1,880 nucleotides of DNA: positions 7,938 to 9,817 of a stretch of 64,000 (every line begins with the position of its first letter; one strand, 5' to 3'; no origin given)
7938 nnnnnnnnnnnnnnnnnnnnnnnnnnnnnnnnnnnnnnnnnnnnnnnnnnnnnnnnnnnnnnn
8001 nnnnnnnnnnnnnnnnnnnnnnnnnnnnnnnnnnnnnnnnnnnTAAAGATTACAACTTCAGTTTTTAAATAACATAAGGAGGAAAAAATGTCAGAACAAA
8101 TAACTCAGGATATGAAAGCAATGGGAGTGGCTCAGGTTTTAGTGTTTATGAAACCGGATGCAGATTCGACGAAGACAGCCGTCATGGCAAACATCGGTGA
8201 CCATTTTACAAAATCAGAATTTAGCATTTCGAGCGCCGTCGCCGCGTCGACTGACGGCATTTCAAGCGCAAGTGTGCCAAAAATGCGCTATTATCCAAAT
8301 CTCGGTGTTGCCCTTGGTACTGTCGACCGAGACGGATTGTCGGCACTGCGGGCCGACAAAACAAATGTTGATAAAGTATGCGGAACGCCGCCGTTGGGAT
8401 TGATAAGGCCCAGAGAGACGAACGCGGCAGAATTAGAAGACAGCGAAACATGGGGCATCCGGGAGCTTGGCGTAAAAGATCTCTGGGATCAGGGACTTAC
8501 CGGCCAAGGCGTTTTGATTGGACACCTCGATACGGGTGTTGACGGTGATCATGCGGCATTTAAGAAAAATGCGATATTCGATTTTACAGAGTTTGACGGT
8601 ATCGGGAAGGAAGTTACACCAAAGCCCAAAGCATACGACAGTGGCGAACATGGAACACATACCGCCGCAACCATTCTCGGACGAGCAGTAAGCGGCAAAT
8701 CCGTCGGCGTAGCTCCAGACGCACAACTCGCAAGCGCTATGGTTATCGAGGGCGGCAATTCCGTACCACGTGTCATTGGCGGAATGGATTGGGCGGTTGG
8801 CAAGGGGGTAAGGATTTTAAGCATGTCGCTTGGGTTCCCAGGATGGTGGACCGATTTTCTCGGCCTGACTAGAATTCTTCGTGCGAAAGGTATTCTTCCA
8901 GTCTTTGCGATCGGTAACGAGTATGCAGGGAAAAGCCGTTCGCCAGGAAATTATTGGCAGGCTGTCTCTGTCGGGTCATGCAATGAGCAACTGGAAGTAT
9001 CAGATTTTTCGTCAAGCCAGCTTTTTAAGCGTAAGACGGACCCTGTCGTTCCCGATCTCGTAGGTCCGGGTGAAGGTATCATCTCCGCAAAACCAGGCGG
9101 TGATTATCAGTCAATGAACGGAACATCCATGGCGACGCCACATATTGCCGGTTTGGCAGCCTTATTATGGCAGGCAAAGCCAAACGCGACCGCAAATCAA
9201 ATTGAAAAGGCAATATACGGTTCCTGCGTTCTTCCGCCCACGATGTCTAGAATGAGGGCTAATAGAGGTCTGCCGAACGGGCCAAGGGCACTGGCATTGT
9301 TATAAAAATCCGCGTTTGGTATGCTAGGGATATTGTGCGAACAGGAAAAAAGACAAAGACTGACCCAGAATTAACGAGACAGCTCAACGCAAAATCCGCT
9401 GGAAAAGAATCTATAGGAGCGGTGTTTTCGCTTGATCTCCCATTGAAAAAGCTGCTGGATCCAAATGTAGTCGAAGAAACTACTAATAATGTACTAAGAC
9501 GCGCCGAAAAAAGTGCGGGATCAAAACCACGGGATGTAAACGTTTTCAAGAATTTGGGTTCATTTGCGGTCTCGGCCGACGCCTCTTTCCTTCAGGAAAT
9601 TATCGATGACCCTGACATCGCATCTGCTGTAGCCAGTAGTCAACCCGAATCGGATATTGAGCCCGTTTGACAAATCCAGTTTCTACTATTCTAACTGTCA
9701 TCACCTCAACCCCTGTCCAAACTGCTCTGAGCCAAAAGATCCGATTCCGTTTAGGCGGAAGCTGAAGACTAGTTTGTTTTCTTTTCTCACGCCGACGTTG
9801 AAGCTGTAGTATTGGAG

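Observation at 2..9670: Multi-hydrolase cluster without export signals, headed by a tail-anchored vWA protein: a candidate uncharacterised effector or conflict system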

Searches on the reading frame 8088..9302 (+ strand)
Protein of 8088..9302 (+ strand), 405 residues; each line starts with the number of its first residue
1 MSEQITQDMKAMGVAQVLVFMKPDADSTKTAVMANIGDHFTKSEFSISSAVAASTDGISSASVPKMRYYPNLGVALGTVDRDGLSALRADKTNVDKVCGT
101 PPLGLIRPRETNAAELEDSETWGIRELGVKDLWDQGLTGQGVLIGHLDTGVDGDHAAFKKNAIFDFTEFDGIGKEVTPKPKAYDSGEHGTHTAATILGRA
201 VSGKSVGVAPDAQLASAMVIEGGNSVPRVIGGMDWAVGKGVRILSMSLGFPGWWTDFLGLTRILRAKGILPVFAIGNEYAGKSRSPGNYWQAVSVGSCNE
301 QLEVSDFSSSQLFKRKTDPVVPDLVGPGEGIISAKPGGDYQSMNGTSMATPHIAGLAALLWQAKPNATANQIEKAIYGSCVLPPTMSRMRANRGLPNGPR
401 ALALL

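Call 5: search_protein_families(library=pfam, proteins=[window:8088-9302:+], max_evalue=0.01)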
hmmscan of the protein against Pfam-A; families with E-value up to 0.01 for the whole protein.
window:8088-9302:+ (405 aa): 1 family
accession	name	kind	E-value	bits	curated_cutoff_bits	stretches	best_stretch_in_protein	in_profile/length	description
PF00082.27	Peptidase_S8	-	1.2e-48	166.4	21.8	1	139-376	1-269/288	Subtilase family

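Call 6: search_protein_families(library=ncbifam, proteins=[window:8088-9302:+], max_evalue=0.01)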
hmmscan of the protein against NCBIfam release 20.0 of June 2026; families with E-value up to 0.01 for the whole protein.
window:8088-9302:+ (405 aa): 7 families
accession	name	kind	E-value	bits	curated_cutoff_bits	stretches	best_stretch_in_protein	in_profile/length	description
TIGR03921.1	T7SS_mycosin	equivalog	2.3e-25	89.5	278.75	1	129-379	3-262/353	type VII secretion-associated serine protease mycosin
NF051851.1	AtpSerPepEprS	equivalog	3.3e-13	48.6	1700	2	119-215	46-145/988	autotransporter serine peptidase EprS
NF040809.1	germ_prot_CspBA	exception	5.9e-13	47.4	1250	1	286-362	399-474/1099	bifunctional germination protease/germinant receptor pseudoprotease CspBA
NF040553.1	SGO_0316_fam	subfamily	1.1e-11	43.2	1400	2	319-366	666-717/1486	SGO_0316/SGO_0317 family LPXTG-anchored serine peptidase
NF049966.1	QH_SP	equivalog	2e-10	40.4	165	1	144-376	2-207/219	subtilisin-like serine protease QhpE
NF033595.1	denti_PrtP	equivalog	3.5e-10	39.1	300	1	266-372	364-470/606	dentilisin complex serine proteinase subunit PrtP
TIGR03895.1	protease_PatA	subfamily_domain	1.5e-06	27.3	421.05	1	188-364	1-180/606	PatA/PatG family cyanobactin maturation protease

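Call 7: search_protein_families(library=padloc, proteins=[window:8088-9302:+], max_evalue=0.01)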
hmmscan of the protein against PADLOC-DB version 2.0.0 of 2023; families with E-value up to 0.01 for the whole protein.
window:8088-9302:+ (405 aa): 2 families
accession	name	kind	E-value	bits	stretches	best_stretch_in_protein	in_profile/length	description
PDLC03014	subtilase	-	1.6e-27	95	1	69-396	101-389/391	-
PDLC02197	IetS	-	0.0024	14.2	1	329-366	479-516/749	-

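Call 28: find_related_loci(query=window:8088-9302:+, collection=metagenome_contigs, flank=10000)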
Query window:8088-9302:+ (405 aa) in metagenome_contigs; peptide patterns used: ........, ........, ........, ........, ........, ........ (x = any residue, [..] = any of these).
108 stretches matched a pattern; 5 encode a relative of the query (tblastn E <= 1e-3); 5 distinct loci.
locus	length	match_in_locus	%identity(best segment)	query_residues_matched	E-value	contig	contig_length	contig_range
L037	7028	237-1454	76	1-405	0e+0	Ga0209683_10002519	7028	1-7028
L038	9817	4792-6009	76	1-405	0e+0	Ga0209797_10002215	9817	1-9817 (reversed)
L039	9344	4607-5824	76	1-405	0e+0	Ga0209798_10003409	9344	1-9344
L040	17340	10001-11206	69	1-405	0e+0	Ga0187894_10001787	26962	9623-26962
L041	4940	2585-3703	56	1-397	6e-145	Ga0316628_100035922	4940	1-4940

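Call 41: search_protein_families(library=pfam, proteins=[L038:2110-2499:+, L038:6748-8463:+, L040:5431-6060:+, L040:6406-7197:+, L040:7298-7981:+, L040:8112-9005:+, L040:9015-9665:+], max_evalue=0.01)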
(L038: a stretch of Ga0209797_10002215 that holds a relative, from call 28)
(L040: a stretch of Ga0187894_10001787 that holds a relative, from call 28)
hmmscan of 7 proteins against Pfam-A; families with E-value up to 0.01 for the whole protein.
L038:2110-2499:+ (130 aa): 0 families

L038:6748-8463:+ (572 aa): 2 families
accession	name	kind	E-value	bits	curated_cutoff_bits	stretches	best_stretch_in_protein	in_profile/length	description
PF13091.12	PLDc_2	-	1.1e-21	77.5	27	2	193-314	15-131/132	PLD-like domain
PF09565.16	RE_NgoFVII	-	9.2e-05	22.2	23.8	0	231-315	63-149/162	NgoFVII restriction endonuclease N-terminal PLD domain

L040:5431-6060:+ (210 aa): 1 family
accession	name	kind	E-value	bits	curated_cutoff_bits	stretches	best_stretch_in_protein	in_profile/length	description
PF11655.13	DUF2589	-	2.4e-30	106.3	23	1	20-200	2-153/154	Protein of unknown function (DUF2589)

L040:6406-7197:+ (264 aa): 0 families

L040:7298-7981:+ (228 aa): 1 family
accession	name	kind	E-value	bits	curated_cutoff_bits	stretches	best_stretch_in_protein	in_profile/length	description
PF11655.13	DUF2589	-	7.3e-19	69.1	23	1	47-220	1-153/154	Protein of unknown function (DUF2589)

L040:8112-9005:+ (298 aa): 0 families

L040:9015-9665:+ (217 aa): 1 family
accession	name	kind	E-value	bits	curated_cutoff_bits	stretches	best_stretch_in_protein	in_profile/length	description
PF08220.18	HTH_DeoR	-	0.0058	16.8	21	0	148-195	3-50/57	DeoR-like helix-turn-helix domain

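Call 98: search_dna_similar(query=window:8088-9302:+, collection=plasmids, mode=protein, max_evalue=1e-30, max_rows=15)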
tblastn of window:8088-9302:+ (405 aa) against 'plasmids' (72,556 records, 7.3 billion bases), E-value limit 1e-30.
Records with a match: 22; places in all: 23; records where one place covers at least 80% of the query: 4.
Best place of each record, by identity: <60% 22.
By first word of the organism name: Streptomyces 7; Rhizobium 3; Halocatena 3; Azospirillum 1; Halomicrococcus 1; Nonomuraea 1; Natrialba 1; Natronorubrum 1; Deinococcus 1; Bradyrhizobium 1; and 2 more.
By predicted mobility (MOB-suite, as given by PLSDB): non-mobilizable 19; conjugative 2; mobilizable 1.
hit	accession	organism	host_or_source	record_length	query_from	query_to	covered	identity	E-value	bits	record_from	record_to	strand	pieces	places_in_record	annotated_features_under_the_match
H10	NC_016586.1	Azospirillum lipoferum 4B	-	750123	1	405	100%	49.3%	5e-112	367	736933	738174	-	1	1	S8 family serine peptidase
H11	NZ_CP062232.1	Rhizobium sp. TH2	Sainfoin,pure bacterial culture,Nodule ...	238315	1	405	100%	43.5%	3e-85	290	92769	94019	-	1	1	S8 family serine peptidase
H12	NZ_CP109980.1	Halocatena marina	cell cuture,Qidong intertidal zone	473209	14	374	89%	31.8%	1e-41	164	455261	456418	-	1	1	S8 family serine peptidase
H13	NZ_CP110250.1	Halocatena marina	cell cuture,Rudong intertidal zone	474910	14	374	89%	31.8%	1e-41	164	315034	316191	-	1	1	S8 family serine peptidase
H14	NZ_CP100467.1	Halomicrococcus gelatinilyticus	cell culture,sediment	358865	110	405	73%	34.9%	1e-31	134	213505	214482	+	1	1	S8 family serine peptidase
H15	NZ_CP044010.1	Rhizobium sp. BG6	Prosopis cineraria,pure bacterial ...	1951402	97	393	73%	34.5%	2e-34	142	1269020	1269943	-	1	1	none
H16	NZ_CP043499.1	Rhizobium grahamii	Prosopis cineraria,pure bacterial ...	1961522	97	393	73%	34.5%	2e-34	142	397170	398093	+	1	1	none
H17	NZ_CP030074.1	Streptomyces cadmiisoli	Whole organism,soil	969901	121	381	64%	39.1%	2e-44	172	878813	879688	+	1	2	S8 family serine peptidase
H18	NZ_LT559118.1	Nonomuraea gerenzanensis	-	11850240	121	381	64%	38.8%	5e-48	182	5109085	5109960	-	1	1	none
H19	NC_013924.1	Natrialba magadii ATCC 43099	-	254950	79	376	74%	32.8%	8e-40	158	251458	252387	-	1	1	S8 family serine peptidase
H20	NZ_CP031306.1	Natronorubrum bangense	Cell culture,The Bange salt-alkaline ...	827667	102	376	68%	35.2%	1e-38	155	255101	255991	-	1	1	S8 family serine peptidase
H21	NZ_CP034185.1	Deinococcus psychrotolerans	whole organism,R2A medium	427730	136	379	60%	38.9%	7e-37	150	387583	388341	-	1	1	S8 family serine peptidase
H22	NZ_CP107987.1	Streptomyces canus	-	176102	123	381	64%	36.5%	5e-31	132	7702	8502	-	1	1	S8 family peptidase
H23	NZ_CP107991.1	Streptomyces canus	-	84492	123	381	64%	36.5%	5e-31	132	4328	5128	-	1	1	S8 family peptidase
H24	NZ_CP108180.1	Streptomyces canus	-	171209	123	381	64%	36.5%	5e-31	132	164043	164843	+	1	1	S8 family peptidase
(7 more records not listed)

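Call 99: get_annotated_region(hit=H10, flank=6000)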
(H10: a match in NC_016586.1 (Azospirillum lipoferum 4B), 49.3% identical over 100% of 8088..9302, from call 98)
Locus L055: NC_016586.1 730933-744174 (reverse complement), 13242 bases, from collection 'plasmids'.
description: Azospirillum lipoferum 4B plasmid AZO_p2, complete sequence
organism: Azospirillum lipoferum 4B (NCBI taxid 862719)
taxonomy: Bacteria; Pseudomonadota; Alphaproteobacteria; Rhodospirillales; Azospirillaceae; Azospirillum; Azospirillum lipoferum; Azospirillum lipoferum 4B
host: -; source: -; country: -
typing (MOB-suite, as given by PLSDB): conjugative; replicon rep_cluster_67; relaxase MOBP; mating-pair formation MPF_T
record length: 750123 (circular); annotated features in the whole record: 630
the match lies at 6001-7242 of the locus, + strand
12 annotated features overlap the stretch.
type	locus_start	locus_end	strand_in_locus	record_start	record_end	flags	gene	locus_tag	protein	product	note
CDS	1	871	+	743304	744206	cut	-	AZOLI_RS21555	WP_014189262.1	ParB/RepB/Spo0J family partition protein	GO:0007059 - chromosome segregation [Evidence IEA]; GO:0000910 - cytokinesis [Evidence IEA]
CDS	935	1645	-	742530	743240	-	-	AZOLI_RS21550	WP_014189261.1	cytochrome c3 family protein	-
CDS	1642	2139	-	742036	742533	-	-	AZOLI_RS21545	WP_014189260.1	nitrate reductase cytochrome c-type subunit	-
CDS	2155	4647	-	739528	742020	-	napA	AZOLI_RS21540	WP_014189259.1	periplasmic nitrate reductase subunit alpha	GO:0042126 - nitrate metabolic process [Evidence IEA]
CDS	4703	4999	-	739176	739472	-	-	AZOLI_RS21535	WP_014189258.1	chaperone NapD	-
CDS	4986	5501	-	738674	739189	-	napF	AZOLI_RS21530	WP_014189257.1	ferredoxin-type protein NapF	-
CDS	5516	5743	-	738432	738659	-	napE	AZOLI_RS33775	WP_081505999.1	periplasmic nitrate reductase, NapE protein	GO:0042126 - nitrate metabolic process [Evidence IEA]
CDS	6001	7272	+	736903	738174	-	-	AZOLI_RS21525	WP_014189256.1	S8 family serine peptidase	GO:0006508 - proteolysis [Evidence IEA]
CDS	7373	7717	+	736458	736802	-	-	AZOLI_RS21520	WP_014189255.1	hypothetical protein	-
CDS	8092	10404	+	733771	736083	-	-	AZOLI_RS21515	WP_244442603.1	NosR/NirI family protein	-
CDS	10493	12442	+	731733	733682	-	nosZ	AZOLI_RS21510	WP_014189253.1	TAT-dependent nitrous-oxide reductase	GO:0019333 - denitrification pathway [Evidence IEA]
CDS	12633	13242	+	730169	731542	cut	-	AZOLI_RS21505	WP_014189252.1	nitrous oxide reductase family maturation protein NosD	-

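Call 100: get_annotated_region(hit=H11, flank=6000)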
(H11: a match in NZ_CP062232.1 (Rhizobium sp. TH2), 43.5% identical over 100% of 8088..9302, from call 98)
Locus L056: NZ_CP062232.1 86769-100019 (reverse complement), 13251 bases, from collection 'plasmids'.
description: Rhizobium sp. TH2 plasmid pTH2a, complete sequence
organism: Rhizobium sp. TH2 (NCBI taxid 2775403)
taxonomy: Bacteria; Pseudomonadota; Alphaproteobacteria; Hyphomicrobiales; Rhizobiaceae; Rhizobium; Rhizobium sp. TH2
host: -; source: Sainfoin,pure bacterial culture,Nodule tissue; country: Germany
typing (MOB-suite, as given by PLSDB): mobilizable; relaxase MOBP
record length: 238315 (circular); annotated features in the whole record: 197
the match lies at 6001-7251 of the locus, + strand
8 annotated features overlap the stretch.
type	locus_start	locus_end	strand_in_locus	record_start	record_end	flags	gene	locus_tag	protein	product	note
CDS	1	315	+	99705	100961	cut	-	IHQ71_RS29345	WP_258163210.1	hypothetical protein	-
CDS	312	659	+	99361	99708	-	-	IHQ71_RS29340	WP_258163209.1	hypothetical protein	-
CDS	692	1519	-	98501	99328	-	-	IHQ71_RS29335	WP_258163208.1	hypothetical protein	-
CDS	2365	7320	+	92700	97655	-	-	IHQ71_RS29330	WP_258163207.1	S8 family serine peptidase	GO:0006508 - proteolysis [Evidence IEA]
CDS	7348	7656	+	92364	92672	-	-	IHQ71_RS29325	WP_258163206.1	hypothetical protein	-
CDS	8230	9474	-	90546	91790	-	-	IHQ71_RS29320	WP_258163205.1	conjugal transfer protein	-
CDS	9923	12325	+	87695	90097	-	-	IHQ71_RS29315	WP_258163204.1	hypothetical protein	-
CDS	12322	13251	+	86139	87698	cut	-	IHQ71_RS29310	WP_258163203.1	CHAT domain-containing protein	-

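Call 102: search_protein_families(library=pfam, proteins=[L056:2365-7317:+, L055:6001-7269:+, L055:7373-7714:+, L056:7348-7653:+, L056:9923-12322:+], max_evalue=0.001)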
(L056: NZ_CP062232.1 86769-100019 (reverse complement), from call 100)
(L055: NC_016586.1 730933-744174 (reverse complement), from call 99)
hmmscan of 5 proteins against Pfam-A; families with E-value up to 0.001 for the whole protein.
L056:2365-7317:+ (1651 aa): 4 families
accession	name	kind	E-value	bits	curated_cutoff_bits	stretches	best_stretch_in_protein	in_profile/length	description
PF00082.27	Peptidase_S8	-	3.9e-46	158.1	21.8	1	1364-1604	1-273/288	Subtilase family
PF01520.23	Amidase_3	-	6e-41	140.8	27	1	304-494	1-173/174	N-acetylmuramoyl-L-alanine amidase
PF13472.12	Lipase_GDSL_2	-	6.1e-08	33.8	32.9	1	57-246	22-175/178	GDSL-like Lipase/Acylhydrolase family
PF03411.18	Peptidase_M74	-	1.1e-06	28.9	25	1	1052-1144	15-108/240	Penicillin-insensitive murein endopeptidase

L055:6001-7269:+ (423 aa): 1 family
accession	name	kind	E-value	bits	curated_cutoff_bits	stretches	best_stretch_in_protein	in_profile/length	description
PF00082.27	Peptidase_S8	-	3.4e-53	181.3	21.8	1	150-389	1-273/288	Subtilase family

L055:7373-7714:+ (114 aa): 0 families

L056:7348-7653:+ (102 aa): 0 families

L056:9923-12322:+ (800 aa): 2 families
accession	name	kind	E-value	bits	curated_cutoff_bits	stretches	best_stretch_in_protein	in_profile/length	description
PF13185.12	GAF_2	-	2.8e-08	34.5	28.6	0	284-423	3-132/136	GAF domain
PF01590.32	GAF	-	8e-08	33.3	22.4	1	105-244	2-118/133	GAF domain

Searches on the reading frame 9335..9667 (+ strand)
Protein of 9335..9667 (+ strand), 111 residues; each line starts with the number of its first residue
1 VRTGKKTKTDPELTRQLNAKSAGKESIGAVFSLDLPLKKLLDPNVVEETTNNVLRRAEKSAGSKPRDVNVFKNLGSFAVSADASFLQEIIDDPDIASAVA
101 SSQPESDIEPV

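Call 5: search_protein_families(library=pfam, proteins=[window:9335-9667:+], max_evalue=0.01)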
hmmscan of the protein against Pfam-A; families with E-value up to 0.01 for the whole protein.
window:9335-9667:+ (111 aa): 0 families

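Call 6: search_protein_families(library=ncbifam, proteins=[window:9335-9667:+], max_evalue=0.01)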
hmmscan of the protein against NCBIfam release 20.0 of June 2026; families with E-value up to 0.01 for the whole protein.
window:9335-9667:+ (111 aa): 0 families

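Call 7: search_protein_families(library=padloc, proteins=[window:9335-9667:+], max_evalue=0.01)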
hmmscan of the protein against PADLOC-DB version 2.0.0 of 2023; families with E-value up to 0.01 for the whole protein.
window:9335-9667:+ (111 aa): 0 families

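Call 60: search_solved_structures(query=A2, max_evalue=10, show_alignments=2)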
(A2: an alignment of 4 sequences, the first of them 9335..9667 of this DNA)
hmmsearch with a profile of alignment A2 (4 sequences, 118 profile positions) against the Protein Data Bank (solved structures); distinct sequences matched with E-value up to 10: 4.
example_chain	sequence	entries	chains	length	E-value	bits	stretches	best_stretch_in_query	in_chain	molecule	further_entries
2l8n_A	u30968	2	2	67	0.0062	19.7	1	15-69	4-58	Transcriptional repressor CytR | HTH-type transcriptional repressor CytR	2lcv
1ye8_A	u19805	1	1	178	0.78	13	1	41-109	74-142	Hypothetical UPF0334 kinase-like protein AQ_1292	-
5cwh_A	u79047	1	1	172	1.5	12.1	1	16-93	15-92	Designed helical repeat protein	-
5h78_A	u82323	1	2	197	1.7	11.8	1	14-93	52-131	cAMP-dependent protein kinase type II-alpha regulatory subunit,DHR14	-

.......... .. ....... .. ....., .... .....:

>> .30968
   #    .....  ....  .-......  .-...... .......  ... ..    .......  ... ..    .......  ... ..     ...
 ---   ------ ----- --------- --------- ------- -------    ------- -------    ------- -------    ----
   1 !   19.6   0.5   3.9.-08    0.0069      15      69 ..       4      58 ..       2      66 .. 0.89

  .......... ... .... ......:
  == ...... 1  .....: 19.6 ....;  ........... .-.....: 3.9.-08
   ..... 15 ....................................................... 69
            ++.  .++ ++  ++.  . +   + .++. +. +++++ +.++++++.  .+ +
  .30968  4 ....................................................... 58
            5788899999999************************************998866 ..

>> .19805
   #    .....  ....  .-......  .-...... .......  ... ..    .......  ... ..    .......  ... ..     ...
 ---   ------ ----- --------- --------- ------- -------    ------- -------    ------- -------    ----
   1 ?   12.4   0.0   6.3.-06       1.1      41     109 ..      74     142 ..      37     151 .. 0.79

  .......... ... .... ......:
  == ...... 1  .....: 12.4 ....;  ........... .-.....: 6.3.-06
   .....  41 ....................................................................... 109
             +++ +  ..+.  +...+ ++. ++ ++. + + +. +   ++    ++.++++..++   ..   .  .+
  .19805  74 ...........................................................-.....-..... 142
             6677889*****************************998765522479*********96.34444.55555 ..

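Call 71: search_protein_families(library=phrogs, proteins=[window:9335-9667:+], max_evalue=0.01)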
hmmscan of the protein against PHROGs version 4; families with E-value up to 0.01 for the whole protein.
window:9335-9667:+ (111 aa): 0 families

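Call 97: search_dna_similar(query=window:9335-9667:+, collection=plasmids, mode=protein, max_evalue=0.001, max_rows=15)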
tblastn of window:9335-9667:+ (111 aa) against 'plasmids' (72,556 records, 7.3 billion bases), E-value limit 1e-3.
No match.
